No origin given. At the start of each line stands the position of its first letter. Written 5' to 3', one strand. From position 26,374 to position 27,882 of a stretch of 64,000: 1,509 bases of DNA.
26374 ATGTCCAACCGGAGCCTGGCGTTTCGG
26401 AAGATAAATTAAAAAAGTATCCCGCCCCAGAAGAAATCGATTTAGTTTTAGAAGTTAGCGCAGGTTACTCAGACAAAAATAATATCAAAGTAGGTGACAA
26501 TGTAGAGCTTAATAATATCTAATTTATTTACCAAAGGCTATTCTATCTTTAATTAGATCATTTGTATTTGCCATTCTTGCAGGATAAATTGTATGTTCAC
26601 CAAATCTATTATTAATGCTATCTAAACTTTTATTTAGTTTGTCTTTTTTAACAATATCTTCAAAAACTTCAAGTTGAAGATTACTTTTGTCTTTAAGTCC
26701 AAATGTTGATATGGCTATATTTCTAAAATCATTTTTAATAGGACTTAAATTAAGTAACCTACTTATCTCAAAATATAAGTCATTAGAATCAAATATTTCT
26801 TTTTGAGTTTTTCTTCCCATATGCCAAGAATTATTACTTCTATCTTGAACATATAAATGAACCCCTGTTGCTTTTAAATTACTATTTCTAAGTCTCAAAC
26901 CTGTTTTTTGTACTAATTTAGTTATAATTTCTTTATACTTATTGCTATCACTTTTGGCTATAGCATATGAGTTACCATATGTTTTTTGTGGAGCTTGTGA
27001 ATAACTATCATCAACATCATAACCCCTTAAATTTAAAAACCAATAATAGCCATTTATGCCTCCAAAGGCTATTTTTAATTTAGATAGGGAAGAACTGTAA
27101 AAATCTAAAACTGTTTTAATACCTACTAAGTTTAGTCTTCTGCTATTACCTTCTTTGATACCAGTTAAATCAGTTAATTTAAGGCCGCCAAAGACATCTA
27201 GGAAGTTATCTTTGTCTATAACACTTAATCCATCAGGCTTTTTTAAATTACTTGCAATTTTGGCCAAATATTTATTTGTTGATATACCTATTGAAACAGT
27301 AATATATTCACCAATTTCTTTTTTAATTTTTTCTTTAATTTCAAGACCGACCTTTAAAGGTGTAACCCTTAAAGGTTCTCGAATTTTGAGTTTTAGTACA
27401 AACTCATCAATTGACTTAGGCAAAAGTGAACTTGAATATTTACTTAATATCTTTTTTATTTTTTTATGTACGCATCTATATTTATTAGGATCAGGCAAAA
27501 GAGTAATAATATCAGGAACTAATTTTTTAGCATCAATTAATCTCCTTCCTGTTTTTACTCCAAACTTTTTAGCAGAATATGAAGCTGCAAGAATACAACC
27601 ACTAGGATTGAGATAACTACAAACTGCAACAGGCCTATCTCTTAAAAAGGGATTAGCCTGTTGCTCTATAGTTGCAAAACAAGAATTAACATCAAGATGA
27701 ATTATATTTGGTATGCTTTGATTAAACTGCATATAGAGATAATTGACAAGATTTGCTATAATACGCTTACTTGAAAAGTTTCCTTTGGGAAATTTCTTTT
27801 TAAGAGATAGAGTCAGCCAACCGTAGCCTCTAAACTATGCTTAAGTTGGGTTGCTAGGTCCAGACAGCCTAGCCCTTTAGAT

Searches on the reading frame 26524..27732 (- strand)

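Call 8: search_protein_families(library=pfam, proteins=[window:26524-27732:-], max_evalue=0.001)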
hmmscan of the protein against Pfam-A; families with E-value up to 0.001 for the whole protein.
window:26524-27732:- (402 aa): 3 families
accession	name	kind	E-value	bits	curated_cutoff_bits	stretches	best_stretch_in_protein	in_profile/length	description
PF00817.25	IMS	-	2.8e-35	121.9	23.2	1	13-162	1-148/148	impB/mucB/samB family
PF11799.13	IMS_C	-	9.6e-05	23.2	20.7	1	261-355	15-108/109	impB/mucB/samB family C-terminal domain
PF21999.2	IMS_HHH_1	-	0.00022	22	27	0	189-239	3-53/53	DNA polymerase-iota, thumb domain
